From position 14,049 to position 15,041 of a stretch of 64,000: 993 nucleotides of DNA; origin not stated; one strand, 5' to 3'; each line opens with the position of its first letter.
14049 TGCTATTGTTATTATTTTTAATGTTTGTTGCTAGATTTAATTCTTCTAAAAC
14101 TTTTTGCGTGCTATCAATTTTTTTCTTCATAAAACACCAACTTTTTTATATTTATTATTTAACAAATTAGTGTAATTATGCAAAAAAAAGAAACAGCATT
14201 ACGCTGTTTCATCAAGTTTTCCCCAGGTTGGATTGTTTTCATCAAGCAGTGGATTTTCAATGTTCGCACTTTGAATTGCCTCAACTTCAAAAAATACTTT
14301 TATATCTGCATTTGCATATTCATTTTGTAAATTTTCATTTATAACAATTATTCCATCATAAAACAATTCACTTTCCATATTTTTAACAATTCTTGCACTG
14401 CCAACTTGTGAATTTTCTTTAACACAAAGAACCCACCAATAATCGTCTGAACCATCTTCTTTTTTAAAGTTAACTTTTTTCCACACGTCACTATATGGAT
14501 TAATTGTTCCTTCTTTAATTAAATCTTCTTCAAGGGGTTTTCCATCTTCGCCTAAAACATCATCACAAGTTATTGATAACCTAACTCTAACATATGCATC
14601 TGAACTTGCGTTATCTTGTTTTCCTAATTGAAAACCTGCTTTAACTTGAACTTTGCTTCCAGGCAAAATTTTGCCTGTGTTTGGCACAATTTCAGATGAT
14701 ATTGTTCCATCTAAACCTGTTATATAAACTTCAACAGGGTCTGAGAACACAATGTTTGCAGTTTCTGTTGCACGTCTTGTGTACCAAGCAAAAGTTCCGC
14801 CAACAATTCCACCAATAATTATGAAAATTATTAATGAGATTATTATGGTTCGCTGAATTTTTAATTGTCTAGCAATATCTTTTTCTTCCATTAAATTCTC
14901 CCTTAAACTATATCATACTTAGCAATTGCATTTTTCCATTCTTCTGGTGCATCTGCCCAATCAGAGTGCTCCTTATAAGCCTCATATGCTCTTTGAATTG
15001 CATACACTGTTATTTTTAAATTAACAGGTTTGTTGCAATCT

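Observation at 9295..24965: Ten-gene SipW / multi-TasA-fold / giant adhesin / transglutaminase surface-fibre locus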

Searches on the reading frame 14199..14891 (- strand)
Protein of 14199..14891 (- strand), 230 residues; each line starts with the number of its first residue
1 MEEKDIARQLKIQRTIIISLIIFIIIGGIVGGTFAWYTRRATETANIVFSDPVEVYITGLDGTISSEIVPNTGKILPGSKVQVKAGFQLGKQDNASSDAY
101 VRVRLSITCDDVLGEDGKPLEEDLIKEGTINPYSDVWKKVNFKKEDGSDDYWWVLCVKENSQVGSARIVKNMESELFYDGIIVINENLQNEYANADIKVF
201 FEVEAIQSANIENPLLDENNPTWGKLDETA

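Call 5: search_protein_families(library=pfam, proteins=[window:14199-14891:-], max_evalue=0.1)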
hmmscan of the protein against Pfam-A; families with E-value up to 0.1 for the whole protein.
window:14199-14891:- (230 aa): 1 family
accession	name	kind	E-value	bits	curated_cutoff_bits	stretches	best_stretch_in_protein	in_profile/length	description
PF11368.13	DUF3169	-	0.085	12.9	31.6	0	14-51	5-43/250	Protein of unknown function (DUF3169)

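Call 6: search_protein_families(library=ncbifam, proteins=[window:14199-14891:-], max_evalue=0.1)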
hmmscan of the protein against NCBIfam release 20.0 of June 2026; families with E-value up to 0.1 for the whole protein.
window:14199-14891:- (230 aa): 1 family
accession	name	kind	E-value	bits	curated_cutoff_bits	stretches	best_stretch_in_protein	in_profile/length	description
NF009178.0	PRK12526.1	equivalog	0.036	13.6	301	1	131-194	76-139/211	RNA polymerase sigma factor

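Call 9: find_encoding_contigs(protein=window:14199-14891:-, flank=10000, max_places=6)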
Protein window:14199-14891:- (230 aa): 6 contigs read that carry it; 6 places shown.
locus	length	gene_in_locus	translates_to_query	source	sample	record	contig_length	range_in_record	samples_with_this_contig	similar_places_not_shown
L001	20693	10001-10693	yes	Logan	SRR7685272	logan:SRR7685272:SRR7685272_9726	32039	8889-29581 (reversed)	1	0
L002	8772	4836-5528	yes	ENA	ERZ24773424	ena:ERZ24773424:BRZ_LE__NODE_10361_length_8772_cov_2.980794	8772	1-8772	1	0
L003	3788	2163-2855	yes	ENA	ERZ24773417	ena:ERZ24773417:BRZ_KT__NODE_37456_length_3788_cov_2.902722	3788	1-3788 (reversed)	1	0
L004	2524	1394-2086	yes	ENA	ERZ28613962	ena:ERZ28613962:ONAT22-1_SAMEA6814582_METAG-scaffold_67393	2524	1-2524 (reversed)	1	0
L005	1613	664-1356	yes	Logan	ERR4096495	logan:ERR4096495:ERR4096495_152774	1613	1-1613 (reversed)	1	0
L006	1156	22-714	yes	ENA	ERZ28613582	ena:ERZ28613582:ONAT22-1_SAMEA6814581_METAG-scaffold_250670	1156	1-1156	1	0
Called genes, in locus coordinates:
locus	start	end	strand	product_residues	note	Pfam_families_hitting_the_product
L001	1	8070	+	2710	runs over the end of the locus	-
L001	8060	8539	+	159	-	PF10502:Peptidase_S26 (weak)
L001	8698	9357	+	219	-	-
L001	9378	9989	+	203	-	-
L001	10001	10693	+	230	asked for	-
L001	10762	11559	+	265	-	-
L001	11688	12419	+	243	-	-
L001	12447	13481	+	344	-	-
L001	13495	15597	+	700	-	PF01841:Transglut_core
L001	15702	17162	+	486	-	PF03323:GerA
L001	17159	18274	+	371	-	PF03845:Spore_permease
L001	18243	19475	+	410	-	PF25198:Spore_GerAC_N, PF05504:Spore_GerAC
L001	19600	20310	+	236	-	PF00005:ABC_tran, PF13304:AAA_21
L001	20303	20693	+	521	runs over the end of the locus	-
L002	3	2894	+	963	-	?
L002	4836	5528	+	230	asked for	-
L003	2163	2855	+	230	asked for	-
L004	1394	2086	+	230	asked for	-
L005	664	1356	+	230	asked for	-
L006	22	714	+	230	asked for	-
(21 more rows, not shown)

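Call 11: find_homologous_proteins(query=window:14199-14891:-, max_evalue=0.001)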
Query window:14199-14891:- (230 aa): 2 proteins with E <= 0.001 among 363 candidates.
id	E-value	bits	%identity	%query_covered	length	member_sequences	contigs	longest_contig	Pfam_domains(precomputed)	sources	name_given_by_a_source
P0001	9.1e-147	505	100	100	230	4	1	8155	-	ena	-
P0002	2.3e-71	258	54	97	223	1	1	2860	-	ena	-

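Call 14: search_solved_structures(query=A1, max_evalue=10, show_alignments=2)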
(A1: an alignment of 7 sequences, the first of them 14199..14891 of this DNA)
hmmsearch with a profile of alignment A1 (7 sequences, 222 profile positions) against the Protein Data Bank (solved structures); distinct sequences matched with E-value up to 10: 5.
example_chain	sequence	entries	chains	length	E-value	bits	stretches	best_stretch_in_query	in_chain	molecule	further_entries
9jg8_G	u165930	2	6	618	0.48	13.3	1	90-167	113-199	Type VI secretion system spike protein VgrG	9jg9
9hmf_O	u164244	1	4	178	0.76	12.6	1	4-43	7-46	Flagellar protein FliL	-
2wae_A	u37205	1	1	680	2.5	11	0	10-73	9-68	PENICILLIN-BINDING PROTEIN 2B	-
2wad_A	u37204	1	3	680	2.6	10.9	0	10-73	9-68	PENICILLIN-BINDING PROTEIN 2B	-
8zar_A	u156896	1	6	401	4.4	10.2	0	15-75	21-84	Multidrug export protein EmrA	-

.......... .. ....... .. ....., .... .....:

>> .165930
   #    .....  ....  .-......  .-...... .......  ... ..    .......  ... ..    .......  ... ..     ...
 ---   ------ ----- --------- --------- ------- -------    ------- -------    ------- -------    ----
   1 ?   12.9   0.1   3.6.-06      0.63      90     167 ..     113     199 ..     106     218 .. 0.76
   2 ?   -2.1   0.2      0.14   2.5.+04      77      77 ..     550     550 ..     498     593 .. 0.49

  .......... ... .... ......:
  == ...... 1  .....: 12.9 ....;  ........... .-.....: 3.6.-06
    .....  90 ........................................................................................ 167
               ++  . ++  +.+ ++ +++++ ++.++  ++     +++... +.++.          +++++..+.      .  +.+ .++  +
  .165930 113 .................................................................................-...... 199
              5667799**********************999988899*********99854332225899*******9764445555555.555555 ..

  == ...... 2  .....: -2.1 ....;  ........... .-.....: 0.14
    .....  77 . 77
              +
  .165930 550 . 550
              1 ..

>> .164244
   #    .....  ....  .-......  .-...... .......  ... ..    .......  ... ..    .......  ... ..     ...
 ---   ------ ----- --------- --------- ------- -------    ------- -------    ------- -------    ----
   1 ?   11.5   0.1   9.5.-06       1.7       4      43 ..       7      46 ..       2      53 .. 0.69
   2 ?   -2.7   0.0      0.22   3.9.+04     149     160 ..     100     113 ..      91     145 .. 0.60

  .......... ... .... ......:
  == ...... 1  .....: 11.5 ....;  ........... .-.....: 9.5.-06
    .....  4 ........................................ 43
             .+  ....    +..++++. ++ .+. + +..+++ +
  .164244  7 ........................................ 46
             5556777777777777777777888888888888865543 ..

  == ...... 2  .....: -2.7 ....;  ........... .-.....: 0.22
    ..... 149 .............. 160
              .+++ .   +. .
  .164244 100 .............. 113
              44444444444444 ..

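Call 15: find_homologous_proteins(query=A1, max_evalue=0.01)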
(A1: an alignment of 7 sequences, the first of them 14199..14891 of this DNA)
Query A1 (7 sequences) (230 aa, profile of the alignment): 4 proteins with E <= 0.01 among 4446 candidates.
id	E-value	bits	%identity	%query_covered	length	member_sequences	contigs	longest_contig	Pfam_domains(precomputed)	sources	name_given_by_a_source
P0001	2.1e-80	288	100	100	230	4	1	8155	-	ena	-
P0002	1.9e-78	281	54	97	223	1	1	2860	-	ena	-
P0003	1.8e-53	200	36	12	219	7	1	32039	-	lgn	-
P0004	3.3e-40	156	-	-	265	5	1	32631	-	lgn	-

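Call 20: search_protein_representatives(alignment_id=A1)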
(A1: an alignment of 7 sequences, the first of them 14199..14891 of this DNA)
Query: 7 sequences, 222 profile positions. Proteins with E-value up to 0.001 (for the whole library): 2392; up to 1e-10: 271; up to 1e-30: 7. The best 150 are listed.
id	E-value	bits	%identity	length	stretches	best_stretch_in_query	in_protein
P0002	6.1e-79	281.2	-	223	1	1-214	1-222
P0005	1.6e-62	227.5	-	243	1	6-208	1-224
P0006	1.1e-59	218.1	-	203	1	1-222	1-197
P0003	5.8e-54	199.5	-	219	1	1-222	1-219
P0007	6.3e-51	189.5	-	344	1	5-222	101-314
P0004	1.0e-40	156.1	-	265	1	6-222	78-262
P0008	8.4e-31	123.7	-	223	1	1-213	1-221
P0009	2.2e-28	115.8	-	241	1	6-212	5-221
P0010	3.3e-28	115.3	-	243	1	9-207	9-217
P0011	1.1e-27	113.5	-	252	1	8-205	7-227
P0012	1.2e-27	113.4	-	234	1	1-218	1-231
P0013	2.4e-26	109.2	-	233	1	13-214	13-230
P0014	5.1e-26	108.1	-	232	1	9-204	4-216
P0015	2.1e-25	106.1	-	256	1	13-207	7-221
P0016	3.1e-25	105.5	-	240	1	7-205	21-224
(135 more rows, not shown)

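Call 22: search_protein_families(library=pfam, alignment_id=A2, max_evalue=0.001)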
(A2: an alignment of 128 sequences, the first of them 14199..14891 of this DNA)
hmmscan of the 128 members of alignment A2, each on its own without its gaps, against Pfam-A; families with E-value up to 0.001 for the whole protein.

A. member 1, window:14199-14891:- (230 aa): 0 families

B. families by the number of members that match (of 128 scanned): 3 families
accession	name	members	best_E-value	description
PF12389.13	Peptidase_M73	66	3.6e-14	Camelysin metallo-endopeptidase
PF06592.18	DUF1138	1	0.00065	Protein of unknown function (DUF1138)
PF13800.11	Sigma_reg_N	1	0.00091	Sigma factor regulator N-terminal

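Call 23: search_protein_families(library=ncbifam, alignment_id=A2, max_evalue=0.001)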
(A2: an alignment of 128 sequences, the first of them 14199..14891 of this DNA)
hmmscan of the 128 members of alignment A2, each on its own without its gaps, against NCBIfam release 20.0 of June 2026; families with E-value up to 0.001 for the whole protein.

A. member 1, window:14199-14891:- (230 aa): 0 families

B. families by the number of members that match (of 128 scanned): 5 families
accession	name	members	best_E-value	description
TIGR04088.1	cognate_SipW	77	1.7e-11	SipW-dependent-type signal peptide-containing protein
TIGR04090.1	exp_by_SipW_IV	62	1e-32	BsaA family SipW-dependent biofilm matrix protein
NF046066.1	BioflmMtrxTasA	16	2.3e-07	biofilm matrix protein TasA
TIGR04089.1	exp_by_SipW_III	2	2.8e-06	alternate-type signal peptide domain-containing protein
NF053592.1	HK_near_YfiR_like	1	0.00049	sensor histidine kinase, YfiR-like protein-associated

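Call 24: search_solved_structures(query=A2, max_evalue=1, show_alignments=1)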
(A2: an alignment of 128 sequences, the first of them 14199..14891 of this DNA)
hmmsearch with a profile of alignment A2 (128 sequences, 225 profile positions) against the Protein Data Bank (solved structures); distinct sequences matched with E-value up to 1: 7.
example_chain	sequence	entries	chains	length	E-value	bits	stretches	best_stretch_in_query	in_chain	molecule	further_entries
9sj2_C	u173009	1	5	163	0.0053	19.6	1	42-111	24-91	AbpX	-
9rhp_A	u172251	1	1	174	0.0085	18.9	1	42-111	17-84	Archaeal bundling protein X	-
8aur_A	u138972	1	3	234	0.025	17.4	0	174-205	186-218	Major biofilm matrix component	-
9hmf_O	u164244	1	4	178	0.15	14.8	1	4-45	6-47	Flagellar protein FliL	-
5of1_A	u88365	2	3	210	0.15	14.8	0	43-97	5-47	Spore coat-associated protein N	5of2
1vrs_A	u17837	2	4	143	0.63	12.8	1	136-191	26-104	Thiol:disulfide interchange protein dsbD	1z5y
1jzd_C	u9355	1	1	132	0.81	12.4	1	136-189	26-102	thiol:disulfide interchange protein dsbd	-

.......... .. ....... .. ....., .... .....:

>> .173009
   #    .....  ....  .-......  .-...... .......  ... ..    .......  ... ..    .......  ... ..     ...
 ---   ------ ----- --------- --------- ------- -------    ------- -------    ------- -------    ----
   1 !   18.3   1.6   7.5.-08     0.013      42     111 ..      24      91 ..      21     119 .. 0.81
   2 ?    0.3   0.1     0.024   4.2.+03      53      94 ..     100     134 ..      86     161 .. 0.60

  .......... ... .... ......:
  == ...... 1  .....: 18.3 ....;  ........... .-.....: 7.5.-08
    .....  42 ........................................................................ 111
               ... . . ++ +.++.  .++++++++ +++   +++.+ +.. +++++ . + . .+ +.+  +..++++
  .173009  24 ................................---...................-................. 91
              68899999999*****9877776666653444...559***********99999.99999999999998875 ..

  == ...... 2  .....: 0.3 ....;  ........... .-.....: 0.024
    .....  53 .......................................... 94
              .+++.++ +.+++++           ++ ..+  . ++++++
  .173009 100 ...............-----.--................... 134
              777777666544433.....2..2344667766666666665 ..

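Call 35: predict_structure(alignment_id=A2)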
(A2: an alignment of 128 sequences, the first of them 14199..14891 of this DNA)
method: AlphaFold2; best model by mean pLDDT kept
length: 230 residues; sequences in the alignment: 128
mean_pLDDT: 92.2   pTM: 0.79
mean pLDDT of the five models: 92.2, 91.8, 91.2, 90.3, 89.0
residues with pLDDT >= 90: 180; 70-90: 47; 50-70: 3; < 50: 0
segments of 3 or more residues with pLDDT < 50: none
pLDDT, mean of each block of 10 residues (from residue 1): 89 96 97 84 92 93 73 88 96 97 95 90 86 95 96 94 90 96 94 93 98 95 94
secondary structure, 60 per line:
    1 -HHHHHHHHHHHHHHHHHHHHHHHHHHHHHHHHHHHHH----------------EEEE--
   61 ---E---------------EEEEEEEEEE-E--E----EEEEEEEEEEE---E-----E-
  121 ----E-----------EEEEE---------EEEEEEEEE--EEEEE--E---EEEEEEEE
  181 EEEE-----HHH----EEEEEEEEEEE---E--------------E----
elements in order: H2-38 E55-58 E80-89 E99-109 E137-141 E151-159 E162-166 E173-184 E197-207

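Call 37: fold_search(model_id=the predicted structure, library=pdb)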
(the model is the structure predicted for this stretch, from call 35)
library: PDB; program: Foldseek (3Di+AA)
matches with E <= 10: 1002; with E <= 0.001: 0
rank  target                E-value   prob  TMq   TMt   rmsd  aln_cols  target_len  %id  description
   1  8aur_A                6.4e-03  0.99  0.35  0.34  12.3       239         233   11  Cryo-EM structure of a TasA fibre (released 2022-11-30)
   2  4y2n_C                1.6e-02  0.95  0.29  0.40  14.2       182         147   10  Structure of CFA/I pili major subunit CfaB trimer (released 2016-08-10)
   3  4y2l_B                1.7e-02  0.93  0.27  0.37  14.5       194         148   11  Structure of CFA/I pili major subunit CfaB trimer (released 2016-08-10)
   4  9ifr                  2.0e-02  1.00  0.34  0.55   5.2       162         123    7  CLIPPER domain from the Gram-negative fibrillar adhesin "B9T28_05395 (released 2025-11-26)
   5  4y2l_A                2.2e-02  0.91  0.27  0.38  16.1       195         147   13  Structure of CFA/I pili major subunit CfaB trimer (released 2016-08-10)
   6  3frp_G                2.6e-02  0.47  0.21  0.22  24.3       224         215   10  Crystal Structure of Cobra Venom Factor, a Co-factor for C3- and C5 convertase CVFBb (released 2009-04-28)
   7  4y2l_F                2.9e-02  0.89  0.28  0.38  14.3       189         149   13  Structure of CFA/I pili major subunit CfaB trimer (released 2016-08-10)
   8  1qzn                  3.0e-02  0.60  0.23  0.29   9.9       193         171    9  Crystal Structure Analysis of a type II cohesin domain from the cellulosome of Acetivibrio cellulolyticus (released 2004-09-21)
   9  2qki_E                3.0e-02  0.57  0.21  0.25  16.9       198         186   10  Human C3c in complex with the inhibitor compstatin (released 2007-08-14)
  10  8ehs_A                3.2e-02  0.84  0.27  0.38  13.2       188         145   11  Cryo-EM reconstruction of the CS17 bacterial adhesion pili (released 2023-03-22)
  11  4y2l_D                3.4e-02  0.87  0.27  0.37  15.8       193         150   11  Structure of CFA/I pili major subunit CfaB trimer (released 2016-08-10)
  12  5cl2_B                3.4e-02  0.82  0.22  0.21  10.4       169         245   10  Crystal structure of Spo0M, sporulation control protein, from Bacillus subtilis. (released 2015-12-16)
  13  1zv9                  3.5e-02  0.33  0.18  0.22  15.1       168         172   11  Crystal structure analysis of a type II cohesin domain from the cellulosome of Acetivibrio cellulolyticus- SeMet derivat (released 2006-06-13)
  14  9fy9_F                3.9e-02  0.82  0.28  0.40  11.8       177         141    9  Cryo-EM structure of the type 1 chaperone-usher pilus FimD-tip complex (FimDHGFC) - Conformer 1 (released 2025-06-04)
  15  7pc6_D                4.1e-02  0.72  0.27  0.31  14.1       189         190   12  DNA-binding domain of a p53 homolog from the hydrothermal vent annelid Alvinella pompejana (released 2022-03-23)
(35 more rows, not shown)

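Call 40: find_encoding_contigs(protein=P0008, flank=10000, max_places=4)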
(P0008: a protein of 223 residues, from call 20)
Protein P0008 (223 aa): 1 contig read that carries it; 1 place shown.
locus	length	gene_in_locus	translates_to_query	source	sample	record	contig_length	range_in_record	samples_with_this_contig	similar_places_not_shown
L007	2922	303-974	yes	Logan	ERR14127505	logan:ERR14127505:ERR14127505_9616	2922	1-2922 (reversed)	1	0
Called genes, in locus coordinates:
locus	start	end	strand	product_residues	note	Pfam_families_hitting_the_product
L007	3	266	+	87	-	?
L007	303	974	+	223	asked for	-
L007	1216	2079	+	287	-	-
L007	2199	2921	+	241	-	?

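Call 45: find_related_loci(query=A4, collection=genome_contigs, flank=10000)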
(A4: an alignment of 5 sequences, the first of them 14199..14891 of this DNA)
Query A4 (230 aa) in genome_contigs; peptide patterns used: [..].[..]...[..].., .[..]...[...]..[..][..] (x = any residue, [..] = any of these).
137 stretches matched a pattern; 10 encode a relative of the query (tblastn E <= 1e-3); 10 distinct loci.
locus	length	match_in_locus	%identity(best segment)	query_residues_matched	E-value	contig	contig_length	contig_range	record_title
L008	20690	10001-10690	43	1-226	3e-49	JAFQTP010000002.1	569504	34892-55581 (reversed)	MAG: Clostridia bacterium isolate RGIG2139 Goat_Colon-6__c478389, whole genome shotgun sequence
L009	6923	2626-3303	40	4-228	3e-46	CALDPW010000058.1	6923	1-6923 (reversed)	MAG TPA_asm: uncultured Clostridia bacterium isolate SRR6425815_bin.116_CONCOCT_v1.1_MAG genome assembly, contig: ERZ176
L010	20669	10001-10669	41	10-228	4e-45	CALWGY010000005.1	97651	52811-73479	MAG: uncultured Clostridia bacterium isolate BRZ_DK__bin13 genome assembly, contig: BRZ_DK__NODE_205_length_97651_cov_96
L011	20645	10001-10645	42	14-228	3e-44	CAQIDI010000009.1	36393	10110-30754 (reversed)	MAG TPA_asm: uncultured Eubacteriales bacterium isolate MGBC117996 genome assembly, contig: MGBC117996.9, whole genome s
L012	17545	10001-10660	41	10-225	1e-44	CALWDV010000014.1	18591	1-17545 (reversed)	MAG: uncultured Clostridia bacterium isolate BRZ_DT__bin11 genome assembly, contig: BRZ_DT__NODE_2810_length_18591_cov_6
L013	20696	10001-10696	39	1-228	3e-42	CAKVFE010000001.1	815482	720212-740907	MAG: uncultured Clostridia bacterium isolate REFINED_METABAT215_TOP10_CONTIGS_1500_ASSEMBLY_K77_MERGED__Hadza_MoBio_hadz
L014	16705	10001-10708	38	1-228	4e-41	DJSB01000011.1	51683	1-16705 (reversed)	MAG TPA_asm: Christensenella sp. UBA6345 UBA6345_contig_622, whole genome shotgun sequence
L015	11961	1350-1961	41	29-228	2e-40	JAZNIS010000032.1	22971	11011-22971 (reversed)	MAG: Clostridia bacterium isolate T1900044684_TS20190150.MAGScoT_cleanbin_000019 SGB_1710_k141_539799, whole genome shot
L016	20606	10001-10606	39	30-228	3e-39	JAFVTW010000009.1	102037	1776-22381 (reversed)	MAG: Clostridia bacterium isolate RGIG5390 Sheep_Colon-3__c394181, whole genome shotgun sequence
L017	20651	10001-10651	38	13-226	4e-37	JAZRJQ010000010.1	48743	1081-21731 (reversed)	MAG: Clostridia bacterium isolate T1900045463_YK20190154.MAGScoT_cleanbin_000020 SGB_7202_k141_1643422, whole genome sho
